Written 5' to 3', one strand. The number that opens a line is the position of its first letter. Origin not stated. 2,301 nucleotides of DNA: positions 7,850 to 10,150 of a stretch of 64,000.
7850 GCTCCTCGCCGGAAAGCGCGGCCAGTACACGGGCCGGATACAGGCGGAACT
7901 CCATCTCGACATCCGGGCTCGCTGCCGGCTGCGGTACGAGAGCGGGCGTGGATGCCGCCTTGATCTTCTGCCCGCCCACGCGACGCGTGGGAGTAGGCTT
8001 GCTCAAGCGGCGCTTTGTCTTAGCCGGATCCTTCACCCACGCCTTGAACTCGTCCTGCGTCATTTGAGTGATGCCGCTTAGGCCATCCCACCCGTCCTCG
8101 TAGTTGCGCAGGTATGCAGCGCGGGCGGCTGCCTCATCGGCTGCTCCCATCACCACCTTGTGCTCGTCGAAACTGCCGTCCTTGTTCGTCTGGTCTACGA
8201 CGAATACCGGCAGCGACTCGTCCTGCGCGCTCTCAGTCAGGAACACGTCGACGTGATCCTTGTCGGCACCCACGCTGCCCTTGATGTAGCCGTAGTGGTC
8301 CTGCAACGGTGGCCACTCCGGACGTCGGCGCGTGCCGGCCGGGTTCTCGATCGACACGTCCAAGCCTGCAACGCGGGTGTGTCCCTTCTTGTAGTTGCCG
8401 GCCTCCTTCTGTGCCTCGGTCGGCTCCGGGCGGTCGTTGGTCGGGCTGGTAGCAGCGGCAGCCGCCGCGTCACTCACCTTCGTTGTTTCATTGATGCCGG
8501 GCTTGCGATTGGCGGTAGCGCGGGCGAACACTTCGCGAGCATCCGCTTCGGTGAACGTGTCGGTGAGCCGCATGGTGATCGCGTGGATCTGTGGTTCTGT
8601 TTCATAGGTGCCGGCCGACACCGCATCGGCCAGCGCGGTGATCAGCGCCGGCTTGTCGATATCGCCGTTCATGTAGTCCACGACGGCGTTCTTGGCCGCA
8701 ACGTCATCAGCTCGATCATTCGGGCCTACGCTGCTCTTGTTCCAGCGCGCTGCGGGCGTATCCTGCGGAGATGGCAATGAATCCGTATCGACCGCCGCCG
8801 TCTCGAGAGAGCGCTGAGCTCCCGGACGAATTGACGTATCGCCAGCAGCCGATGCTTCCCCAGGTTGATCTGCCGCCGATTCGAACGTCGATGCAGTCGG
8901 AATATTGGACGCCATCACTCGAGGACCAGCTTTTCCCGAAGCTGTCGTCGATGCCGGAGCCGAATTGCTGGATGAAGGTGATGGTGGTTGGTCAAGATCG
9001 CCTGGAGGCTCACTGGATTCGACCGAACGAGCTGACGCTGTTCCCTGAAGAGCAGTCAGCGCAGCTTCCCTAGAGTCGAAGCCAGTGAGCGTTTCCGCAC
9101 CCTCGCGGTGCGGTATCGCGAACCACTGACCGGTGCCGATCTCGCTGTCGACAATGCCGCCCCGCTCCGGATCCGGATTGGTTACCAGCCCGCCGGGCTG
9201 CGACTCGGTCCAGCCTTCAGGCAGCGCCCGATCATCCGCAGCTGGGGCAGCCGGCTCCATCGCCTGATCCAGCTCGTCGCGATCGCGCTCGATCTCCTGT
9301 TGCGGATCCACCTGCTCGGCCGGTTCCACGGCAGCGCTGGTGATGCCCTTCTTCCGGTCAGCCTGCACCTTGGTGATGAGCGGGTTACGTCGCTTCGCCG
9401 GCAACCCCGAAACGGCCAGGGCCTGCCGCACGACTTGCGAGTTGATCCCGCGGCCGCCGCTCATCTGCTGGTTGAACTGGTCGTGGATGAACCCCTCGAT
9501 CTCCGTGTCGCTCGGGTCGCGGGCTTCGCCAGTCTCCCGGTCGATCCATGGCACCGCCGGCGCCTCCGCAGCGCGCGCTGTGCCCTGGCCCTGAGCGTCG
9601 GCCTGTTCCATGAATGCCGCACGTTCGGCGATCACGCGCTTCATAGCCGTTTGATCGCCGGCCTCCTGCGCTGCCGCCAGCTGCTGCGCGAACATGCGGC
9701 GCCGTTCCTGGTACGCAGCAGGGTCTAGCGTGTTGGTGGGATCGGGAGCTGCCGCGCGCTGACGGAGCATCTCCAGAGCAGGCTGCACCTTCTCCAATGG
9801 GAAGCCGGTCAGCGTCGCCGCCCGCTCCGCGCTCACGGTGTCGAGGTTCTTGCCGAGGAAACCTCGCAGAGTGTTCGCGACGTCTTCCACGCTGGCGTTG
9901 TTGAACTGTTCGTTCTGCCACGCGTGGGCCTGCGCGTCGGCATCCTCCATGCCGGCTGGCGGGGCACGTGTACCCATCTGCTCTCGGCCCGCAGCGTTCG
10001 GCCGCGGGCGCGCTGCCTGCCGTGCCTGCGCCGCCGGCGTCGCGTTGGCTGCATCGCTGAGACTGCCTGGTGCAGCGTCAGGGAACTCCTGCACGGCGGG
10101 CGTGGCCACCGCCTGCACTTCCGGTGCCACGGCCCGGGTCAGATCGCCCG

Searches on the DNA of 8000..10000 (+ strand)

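Call 8: search_dna_similar(query=window:8300-9600:+, collection=phages, mode=distant, max_rows=30)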
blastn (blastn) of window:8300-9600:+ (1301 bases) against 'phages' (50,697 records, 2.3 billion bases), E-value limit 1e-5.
Records with a match: 10; places in all: 10; records where one place covers at least 80% of the query: 0.
Best place of each record, by identity: 90-95% 4; 80-90% 1; 60-80% 5.
By first word of the organism name: Rhizobium 3; Ochrobactrum 2; Sinorhizobium 2; Achromobacter 1; Microcystis 1; Caudoviricetes 1.
By host as written in the record: Ochrobactrum intermedium 2; Rhizobium phaseoli N831 2; Sinorhizobium meliloti 2011 1; Sinorhizobium meliloti 1; Achromobacter sp. 1; Microcystis wesenbergii 1; - 1; Rhizobium phaseoli N931 1.
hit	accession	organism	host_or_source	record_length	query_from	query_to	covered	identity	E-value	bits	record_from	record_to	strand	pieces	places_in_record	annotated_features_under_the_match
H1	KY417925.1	Ochrobactrum phage POI1126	Ochrobactrum intermedium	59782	36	173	11%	70.3%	1e-7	65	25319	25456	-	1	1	DNA methylase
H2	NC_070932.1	Ochrobactrum phage POI1126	Ochrobactrum intermedium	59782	36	173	11%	70.3%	1e-7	65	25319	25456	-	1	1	DarB-like antirestriction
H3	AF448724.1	Sinorhizobium phage PBC5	Sinorhizobium meliloti 2011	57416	35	145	9%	78.4%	2e-16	93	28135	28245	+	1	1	orf33: unknown | orf34: unknown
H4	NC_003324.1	Sinorhizobium phage PBC5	Sinorhizobium meliloti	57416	35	145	9%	78.4%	2e-16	93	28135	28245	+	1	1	DarB-like antirestriction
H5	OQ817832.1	Achromobacter phage CF418P1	Achromobacter sp.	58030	42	145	8%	80.8%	6e-18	99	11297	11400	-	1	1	putative portal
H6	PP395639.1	Microcystis phage Mwe-JY07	Microcystis wesenbergii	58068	41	145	8%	76.2%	2e-11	78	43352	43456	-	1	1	putative DNA methylase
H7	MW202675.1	Caudoviricetes sp.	Manatee Spring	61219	86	129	3%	90.9%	4e-7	63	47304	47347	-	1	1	type I restriction enzyme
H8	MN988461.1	Rhizobium phage RHph_TM27A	Rhizobium phaseoli N831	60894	82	124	3%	90.7%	1e-6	61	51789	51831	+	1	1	hypothetical protein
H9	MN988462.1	Rhizobium phage RHph_TM27B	Rhizobium phaseoli N831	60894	82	124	3%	90.7%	1e-6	61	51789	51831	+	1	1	hypothetical protein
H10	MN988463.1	Rhizobium phage RHph_TM29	Rhizobium phaseoli N931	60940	82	124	3%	90.7%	1e-6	61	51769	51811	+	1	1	hypothetical protein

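Call 45: search_rna_families(source=window, start=8000, end=10000, threshold=evalue, max_evalue=1)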
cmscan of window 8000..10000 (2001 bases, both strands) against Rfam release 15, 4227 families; matches with E-value up to 1: 0.
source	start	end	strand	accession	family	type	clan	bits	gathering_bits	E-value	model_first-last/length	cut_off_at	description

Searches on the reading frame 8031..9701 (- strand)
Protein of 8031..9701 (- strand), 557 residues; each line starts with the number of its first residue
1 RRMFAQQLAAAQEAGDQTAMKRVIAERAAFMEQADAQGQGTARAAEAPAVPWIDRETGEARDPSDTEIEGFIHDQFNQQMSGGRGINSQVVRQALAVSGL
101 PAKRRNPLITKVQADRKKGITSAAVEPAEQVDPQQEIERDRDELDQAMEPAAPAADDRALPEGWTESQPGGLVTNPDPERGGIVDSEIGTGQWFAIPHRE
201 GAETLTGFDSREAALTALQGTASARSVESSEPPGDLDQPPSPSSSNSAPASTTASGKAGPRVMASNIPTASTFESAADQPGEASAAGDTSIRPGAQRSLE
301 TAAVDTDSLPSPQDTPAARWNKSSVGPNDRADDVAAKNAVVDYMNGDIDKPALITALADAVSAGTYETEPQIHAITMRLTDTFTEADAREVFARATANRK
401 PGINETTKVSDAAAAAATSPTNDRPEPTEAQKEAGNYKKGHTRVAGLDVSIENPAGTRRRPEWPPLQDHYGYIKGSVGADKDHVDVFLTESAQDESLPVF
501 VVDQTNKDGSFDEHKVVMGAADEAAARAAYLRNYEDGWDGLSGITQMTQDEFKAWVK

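Call 13: find_related_loci(query=window:8031-9701:-, collection=viral_contigs, flank=3000)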
Query window:8031-9701:- (557 aa) in viral_contigs; peptide patterns used: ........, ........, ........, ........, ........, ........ (x = any residue, [..] = any of these).
556 stretches matched a pattern (row limit reached: there are more); 553 encode a relative of the query (tblastn E <= 1e-3); the best 80 are kept; 80 distinct loci.
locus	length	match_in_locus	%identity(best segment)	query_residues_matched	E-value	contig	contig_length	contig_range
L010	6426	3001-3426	78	416-557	3e-74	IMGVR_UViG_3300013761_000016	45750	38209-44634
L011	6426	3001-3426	78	416-557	3e-74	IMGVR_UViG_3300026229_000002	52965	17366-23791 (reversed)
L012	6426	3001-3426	79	416-557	9e-74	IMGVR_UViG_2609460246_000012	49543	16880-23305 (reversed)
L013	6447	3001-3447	80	409-557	2e-74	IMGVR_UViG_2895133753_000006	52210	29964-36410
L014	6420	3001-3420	80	418-557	8e-74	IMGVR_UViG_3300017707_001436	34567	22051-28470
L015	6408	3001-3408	83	422-557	7e-74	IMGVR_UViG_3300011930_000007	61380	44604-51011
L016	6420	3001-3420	79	418-557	8e-73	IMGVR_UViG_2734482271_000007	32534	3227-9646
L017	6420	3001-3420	77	418-557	1e-72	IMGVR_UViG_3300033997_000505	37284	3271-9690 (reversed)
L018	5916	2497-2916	79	418-557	8e-73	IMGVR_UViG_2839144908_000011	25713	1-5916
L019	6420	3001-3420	79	418-557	2e-72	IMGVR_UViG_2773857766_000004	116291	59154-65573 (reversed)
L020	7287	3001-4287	69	51-557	3e-72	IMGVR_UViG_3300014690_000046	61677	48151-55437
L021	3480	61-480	79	418-557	3e-71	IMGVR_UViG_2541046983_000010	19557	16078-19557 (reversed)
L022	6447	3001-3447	76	409-557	6e-71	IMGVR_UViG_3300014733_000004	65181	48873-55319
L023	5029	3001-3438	75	412-557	7e-71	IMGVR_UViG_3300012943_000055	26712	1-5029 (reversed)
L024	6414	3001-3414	77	420-557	5e-70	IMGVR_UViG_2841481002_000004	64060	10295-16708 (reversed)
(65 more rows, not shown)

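Call 14: find_related_loci(query=window:8031-9701:-, collection=genome_contigs, flank=3000)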
Query window:8031-9701:- (557 aa) in genome_contigs; peptide patterns used: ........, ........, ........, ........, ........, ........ (x = any residue, [..] = any of these).
318 stretches matched a pattern; 264 encode a relative of the query (tblastn E <= 1e-3); the best 80 are kept; 80 distinct loci.
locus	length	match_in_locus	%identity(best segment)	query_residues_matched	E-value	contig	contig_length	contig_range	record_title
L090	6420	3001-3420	81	418-557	2e-75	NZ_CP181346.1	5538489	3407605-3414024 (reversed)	Delftia sp. PS-11 chromosome, complete genome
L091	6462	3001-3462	75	404-557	7e-74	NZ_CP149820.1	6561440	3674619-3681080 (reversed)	Ottowia sp. VDI28 chromosome, complete genome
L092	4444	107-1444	78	52-557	5e-73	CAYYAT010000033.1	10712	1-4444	MAG TPA_asm: uncultured Thermomonas sp. isolate binchicken_co1_92 genome assembly, contig: NODE_3537_length_10712_cov_4.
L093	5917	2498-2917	79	418-557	7e-73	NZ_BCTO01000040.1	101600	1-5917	Delftia tsuruhatensis NBRC 16741, whole genome shotgun sequence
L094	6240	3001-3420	79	418-557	1e-72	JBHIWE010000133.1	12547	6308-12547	MAG: Acidovorax sp. isolate MAG16 WDNA01_bin.24.orig_133, whole genome shotgun sequence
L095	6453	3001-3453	74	407-557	6e-72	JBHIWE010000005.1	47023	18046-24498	MAG: Acidovorax sp. isolate MAG16 WDNA01_bin.24.orig_5, whole genome shotgun sequence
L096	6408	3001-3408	79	422-557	4e-72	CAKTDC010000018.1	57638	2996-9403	MAG: uncultured Luteimonas sp. isolate REFINED_METABAT215_TOP10_CONTIGS_1500_ASSEMBLY_K77_MERGED__Nepal_MoBio_Fiber-Hadz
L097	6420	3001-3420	76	418-557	1e-70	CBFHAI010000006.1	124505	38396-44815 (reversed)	MAG TPA_asm: uncultured Chiayiivirga sp. isolate SRR29654716_binner13_Refined_29 genome assembly, contig: ERZ27252549.15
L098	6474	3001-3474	70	399-557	4e-70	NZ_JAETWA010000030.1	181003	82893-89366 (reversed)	Luteimonas saliphila strain SJ-9 295, whole genome shotgun sequence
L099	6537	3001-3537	61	379-557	2e-69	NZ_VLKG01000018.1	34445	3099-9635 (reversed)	Azomonas agilis strain DSM 375 LX59DRAFT_scaffold00018.18, whole genome shotgun sequence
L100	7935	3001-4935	75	32-557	1e-69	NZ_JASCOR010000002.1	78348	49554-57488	Stenotrophomonas sp. PS02298 NODE_2_length_78348_cov_12.455274, whole genome shotgun sequence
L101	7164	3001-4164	74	36-557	1e-68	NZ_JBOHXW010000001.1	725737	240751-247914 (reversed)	MAG: Stenotrophomonas sp. isolate SD8062_maxbin2.bin.2 NODE_2_length_725737_cov_4.744412, whole genome shotgun sequence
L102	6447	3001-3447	76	409-557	6e-71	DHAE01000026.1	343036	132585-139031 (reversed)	MAG TPA_asm: Comamonadaceae bacterium UBA4962 UBA4962_contig_81, whole genome shotgun sequence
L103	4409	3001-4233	71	8-557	4e-67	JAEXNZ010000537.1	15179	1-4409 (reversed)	MAG: Proteobacteria bacterium isolate OH_HBrB_115 k127_1361067, whole genome shotgun sequence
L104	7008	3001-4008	66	52-557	9e-64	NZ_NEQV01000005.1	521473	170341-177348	Stenotrophomonas maltophilia strain EA1 EA1_contig004, whole genome shotgun sequence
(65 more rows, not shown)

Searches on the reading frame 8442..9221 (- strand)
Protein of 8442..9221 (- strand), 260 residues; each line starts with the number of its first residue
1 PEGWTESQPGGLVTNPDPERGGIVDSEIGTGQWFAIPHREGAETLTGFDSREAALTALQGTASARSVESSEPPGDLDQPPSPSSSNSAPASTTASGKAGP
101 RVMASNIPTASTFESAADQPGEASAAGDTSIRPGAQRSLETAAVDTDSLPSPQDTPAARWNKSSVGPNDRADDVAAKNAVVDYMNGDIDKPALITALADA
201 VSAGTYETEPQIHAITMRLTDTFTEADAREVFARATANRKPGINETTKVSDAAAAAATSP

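Call 40: find_related_loci(query=window:8442-9221:-, collection=metagenome_contigs, flank=3000)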
Query window:8442-9221:- (260 aa) in metagenome_contigs; peptide patterns used: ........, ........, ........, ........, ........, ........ (x = any residue, [..] = any of these).
318 stretches matched a pattern; 1 encode a relative of the query (tblastn E <= 1e-3); 1 distinct loci.
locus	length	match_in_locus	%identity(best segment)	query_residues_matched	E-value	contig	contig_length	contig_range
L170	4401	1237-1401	48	174-233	2e-10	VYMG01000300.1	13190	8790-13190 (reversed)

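Call 41: find_related_loci(query=window:8442-9221:-, collection=viral_contigs, flank=3000)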
Query window:8442-9221:- (260 aa) in viral_contigs; peptide patterns used: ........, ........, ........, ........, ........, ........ (x = any residue, [..] = any of these).
28 stretches matched a pattern, but none encodes a relative of the query by tblastn (E <= 1e-3).
